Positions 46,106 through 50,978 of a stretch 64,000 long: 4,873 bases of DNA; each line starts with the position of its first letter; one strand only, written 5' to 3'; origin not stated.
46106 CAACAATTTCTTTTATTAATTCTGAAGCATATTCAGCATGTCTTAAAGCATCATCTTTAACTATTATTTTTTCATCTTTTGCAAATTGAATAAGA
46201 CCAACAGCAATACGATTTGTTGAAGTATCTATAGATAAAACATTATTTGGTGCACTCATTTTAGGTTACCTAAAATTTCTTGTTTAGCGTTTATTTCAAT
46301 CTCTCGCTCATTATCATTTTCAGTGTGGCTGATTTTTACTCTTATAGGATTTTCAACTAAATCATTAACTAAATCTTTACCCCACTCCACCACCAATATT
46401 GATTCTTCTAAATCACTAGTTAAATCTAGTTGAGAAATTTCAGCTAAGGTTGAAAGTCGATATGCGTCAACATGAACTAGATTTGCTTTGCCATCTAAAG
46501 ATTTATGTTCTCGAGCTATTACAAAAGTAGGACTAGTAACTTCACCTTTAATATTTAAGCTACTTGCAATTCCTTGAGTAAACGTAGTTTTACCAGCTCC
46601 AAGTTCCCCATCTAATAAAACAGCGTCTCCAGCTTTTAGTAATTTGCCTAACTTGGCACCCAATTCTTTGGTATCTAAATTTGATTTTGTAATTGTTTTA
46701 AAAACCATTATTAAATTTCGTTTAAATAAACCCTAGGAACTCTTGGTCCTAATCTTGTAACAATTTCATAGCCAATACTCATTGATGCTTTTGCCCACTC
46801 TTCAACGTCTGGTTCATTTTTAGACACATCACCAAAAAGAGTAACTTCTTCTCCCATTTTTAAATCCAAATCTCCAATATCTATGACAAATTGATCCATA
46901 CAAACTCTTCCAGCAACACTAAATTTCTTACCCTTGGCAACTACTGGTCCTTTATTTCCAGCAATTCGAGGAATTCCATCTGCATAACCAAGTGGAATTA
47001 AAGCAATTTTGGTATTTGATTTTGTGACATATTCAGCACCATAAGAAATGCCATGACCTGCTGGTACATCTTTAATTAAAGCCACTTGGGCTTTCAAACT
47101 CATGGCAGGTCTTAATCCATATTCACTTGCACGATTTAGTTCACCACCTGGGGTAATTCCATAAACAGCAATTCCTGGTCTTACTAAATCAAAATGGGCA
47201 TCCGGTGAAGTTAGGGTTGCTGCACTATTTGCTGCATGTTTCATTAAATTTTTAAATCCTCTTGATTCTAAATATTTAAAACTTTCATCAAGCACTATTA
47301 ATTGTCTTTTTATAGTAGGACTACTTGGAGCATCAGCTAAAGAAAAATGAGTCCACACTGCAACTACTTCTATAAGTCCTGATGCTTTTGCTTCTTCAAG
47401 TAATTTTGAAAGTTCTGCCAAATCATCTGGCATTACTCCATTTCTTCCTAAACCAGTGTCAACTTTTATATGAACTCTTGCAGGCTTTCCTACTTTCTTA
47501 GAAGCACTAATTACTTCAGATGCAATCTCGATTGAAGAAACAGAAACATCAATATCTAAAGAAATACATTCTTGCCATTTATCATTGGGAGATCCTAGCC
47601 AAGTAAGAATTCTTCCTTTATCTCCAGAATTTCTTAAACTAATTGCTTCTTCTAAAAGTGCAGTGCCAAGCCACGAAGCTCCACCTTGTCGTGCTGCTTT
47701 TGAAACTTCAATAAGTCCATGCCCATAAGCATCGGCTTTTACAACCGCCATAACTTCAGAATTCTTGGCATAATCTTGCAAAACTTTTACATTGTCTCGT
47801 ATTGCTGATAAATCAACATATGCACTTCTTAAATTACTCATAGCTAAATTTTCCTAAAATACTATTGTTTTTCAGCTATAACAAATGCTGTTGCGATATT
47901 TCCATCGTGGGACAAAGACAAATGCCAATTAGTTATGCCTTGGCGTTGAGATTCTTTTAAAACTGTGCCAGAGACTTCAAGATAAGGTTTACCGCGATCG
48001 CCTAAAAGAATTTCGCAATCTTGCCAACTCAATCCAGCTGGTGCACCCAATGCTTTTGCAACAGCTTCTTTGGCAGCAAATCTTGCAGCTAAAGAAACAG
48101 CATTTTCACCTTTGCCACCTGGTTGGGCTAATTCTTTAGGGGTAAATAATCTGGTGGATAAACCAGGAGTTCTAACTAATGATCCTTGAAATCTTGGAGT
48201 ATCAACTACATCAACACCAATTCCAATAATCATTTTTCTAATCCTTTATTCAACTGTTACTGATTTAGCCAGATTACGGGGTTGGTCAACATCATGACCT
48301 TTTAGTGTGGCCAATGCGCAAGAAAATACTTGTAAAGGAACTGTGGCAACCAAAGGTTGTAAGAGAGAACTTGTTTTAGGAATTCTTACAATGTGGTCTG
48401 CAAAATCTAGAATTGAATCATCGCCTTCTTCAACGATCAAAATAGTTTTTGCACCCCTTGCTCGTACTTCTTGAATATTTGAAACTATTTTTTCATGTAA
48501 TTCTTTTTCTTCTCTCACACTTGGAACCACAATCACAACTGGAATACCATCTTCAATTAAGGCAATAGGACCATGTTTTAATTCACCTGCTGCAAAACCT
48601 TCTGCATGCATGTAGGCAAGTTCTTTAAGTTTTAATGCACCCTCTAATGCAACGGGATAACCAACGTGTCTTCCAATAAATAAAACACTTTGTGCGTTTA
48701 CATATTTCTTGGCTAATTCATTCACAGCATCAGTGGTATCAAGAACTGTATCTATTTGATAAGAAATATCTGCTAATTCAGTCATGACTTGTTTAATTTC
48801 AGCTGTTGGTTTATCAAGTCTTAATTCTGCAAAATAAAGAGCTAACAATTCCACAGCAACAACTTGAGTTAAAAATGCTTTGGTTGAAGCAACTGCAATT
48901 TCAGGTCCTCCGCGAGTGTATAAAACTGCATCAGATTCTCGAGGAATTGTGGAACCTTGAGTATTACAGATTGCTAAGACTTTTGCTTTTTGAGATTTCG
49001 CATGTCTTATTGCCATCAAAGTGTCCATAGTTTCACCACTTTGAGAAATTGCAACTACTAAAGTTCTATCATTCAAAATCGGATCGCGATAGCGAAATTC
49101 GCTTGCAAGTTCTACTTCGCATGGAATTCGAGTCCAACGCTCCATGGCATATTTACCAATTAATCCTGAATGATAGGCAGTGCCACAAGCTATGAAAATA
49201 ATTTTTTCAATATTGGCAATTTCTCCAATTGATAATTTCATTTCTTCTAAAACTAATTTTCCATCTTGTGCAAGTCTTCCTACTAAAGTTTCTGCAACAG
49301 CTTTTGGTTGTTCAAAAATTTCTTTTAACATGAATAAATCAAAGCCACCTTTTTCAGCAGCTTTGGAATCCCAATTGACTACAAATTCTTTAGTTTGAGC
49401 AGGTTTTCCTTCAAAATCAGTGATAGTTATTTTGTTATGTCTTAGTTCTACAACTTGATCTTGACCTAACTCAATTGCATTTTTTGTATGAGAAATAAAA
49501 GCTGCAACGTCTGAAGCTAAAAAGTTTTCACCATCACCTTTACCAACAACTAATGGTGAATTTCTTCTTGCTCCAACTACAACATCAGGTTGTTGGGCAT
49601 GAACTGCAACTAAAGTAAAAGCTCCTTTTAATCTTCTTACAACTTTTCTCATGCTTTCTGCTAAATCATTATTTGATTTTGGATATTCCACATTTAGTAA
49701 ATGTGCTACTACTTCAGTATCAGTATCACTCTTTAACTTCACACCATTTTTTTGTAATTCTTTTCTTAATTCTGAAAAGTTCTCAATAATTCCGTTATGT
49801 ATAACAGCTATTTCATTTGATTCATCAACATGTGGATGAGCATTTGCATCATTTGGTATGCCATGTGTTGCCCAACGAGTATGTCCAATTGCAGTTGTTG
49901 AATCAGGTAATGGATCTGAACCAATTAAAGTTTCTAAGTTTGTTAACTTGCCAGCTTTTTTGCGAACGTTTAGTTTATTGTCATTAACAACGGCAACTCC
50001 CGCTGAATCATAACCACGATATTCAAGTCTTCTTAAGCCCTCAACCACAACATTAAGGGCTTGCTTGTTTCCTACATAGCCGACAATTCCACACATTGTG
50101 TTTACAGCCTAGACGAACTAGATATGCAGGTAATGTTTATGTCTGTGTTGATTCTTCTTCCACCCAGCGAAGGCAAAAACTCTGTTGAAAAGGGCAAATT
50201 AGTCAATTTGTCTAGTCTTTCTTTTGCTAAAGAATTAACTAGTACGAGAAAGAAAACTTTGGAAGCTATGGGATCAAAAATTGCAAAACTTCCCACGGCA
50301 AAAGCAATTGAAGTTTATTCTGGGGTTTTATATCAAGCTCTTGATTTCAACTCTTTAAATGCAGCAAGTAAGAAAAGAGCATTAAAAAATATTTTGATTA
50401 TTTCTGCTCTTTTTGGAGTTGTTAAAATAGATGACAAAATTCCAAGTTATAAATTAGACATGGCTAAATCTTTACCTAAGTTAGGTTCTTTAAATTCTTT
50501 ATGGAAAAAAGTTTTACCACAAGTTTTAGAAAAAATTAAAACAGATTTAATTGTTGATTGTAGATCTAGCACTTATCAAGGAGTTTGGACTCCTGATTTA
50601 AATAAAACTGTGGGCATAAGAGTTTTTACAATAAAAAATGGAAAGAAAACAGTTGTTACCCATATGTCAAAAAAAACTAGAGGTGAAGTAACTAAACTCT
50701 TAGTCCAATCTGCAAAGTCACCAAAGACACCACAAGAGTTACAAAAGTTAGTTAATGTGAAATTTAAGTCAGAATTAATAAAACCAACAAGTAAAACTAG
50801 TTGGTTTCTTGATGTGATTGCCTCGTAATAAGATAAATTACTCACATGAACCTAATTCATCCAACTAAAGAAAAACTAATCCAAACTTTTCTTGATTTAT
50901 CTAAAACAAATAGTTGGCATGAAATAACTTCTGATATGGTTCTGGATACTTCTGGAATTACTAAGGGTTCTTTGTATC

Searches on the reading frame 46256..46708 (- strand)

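Call 41: search_protein_families(library=pfam, proteins=[window:46256-46708:-], max_evalue=1e-8)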
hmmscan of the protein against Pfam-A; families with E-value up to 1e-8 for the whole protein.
window:46256-46708:- (150 aa): 1 family
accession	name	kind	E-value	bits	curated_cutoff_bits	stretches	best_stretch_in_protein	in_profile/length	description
PF02367.23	TsaE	-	7.7e-36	123.3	26.6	1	8-136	2-127/128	Threonylcarbamoyl adenosine biosynthesis protein TsaE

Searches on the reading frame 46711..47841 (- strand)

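Call 41: search_protein_families(library=pfam, proteins=[window:46711-47841:-], max_evalue=1e-8)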
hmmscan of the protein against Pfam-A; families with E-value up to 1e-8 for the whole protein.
window:46711-47841:- (376 aa): 2 families
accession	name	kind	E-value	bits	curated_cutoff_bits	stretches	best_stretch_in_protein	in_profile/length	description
PF01168.26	Ala_racemase_N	-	1.8e-65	221.2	24.1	1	9-231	1-220/220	Alanine racemase, N-terminal domain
PF00842.27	Ala_racemase_C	-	7.6e-45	152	25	1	246-372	1-127/127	Alanine racemase, C-terminal domain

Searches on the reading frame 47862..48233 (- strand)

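Call 41: search_protein_families(library=pfam, proteins=[window:47862-48233:-], max_evalue=1e-8)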
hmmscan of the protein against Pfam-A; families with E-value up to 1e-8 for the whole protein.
window:47862-48233:- (123 aa): 1 family
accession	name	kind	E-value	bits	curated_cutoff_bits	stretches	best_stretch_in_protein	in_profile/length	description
PF01648.25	ACPS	-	4e-15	56.3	25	1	4-97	1-98/111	4'-phosphopantetheinyl transferase superfamily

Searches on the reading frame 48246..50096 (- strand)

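Call 41: search_protein_families(library=pfam, proteins=[window:48246-50096:-], max_evalue=1e-8)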
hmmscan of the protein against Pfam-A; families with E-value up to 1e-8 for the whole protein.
window:48246-50096:- (616 aa): 3 families
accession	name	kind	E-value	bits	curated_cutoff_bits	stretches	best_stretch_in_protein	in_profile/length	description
PF01380.27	SIS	-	1.2e-60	203.5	25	2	293-420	2-130/131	SIS domain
PF13522.11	GATase_6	-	9.4e-22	77.9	27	1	66-193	10-127/130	Glutamine amidotransferase domain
PF13537.11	GATase_7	-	4.6e-16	59.4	25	1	76-200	5-121/123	Glutamine amidotransferase domain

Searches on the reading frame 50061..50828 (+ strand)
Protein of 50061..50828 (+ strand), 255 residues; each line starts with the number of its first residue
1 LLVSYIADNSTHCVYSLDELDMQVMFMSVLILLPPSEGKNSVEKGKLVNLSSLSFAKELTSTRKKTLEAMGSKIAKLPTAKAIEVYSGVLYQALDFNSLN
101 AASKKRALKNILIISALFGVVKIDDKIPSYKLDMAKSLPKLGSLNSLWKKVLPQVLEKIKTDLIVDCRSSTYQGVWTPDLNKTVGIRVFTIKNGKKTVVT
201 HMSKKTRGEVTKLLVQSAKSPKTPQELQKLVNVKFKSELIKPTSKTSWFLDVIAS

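Call 41: search_protein_families(library=pfam, proteins=[window:50061-50828:+], max_evalue=1e-8)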
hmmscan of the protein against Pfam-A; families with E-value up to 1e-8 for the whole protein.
window:50061-50828:+ (255 aa): 1 family
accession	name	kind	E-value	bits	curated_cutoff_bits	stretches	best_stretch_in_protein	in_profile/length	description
PF03883.20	H2O2_YaaD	-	6.5e-35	121.2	29.6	1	60-233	57-228/236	Peroxide stress protein YaaA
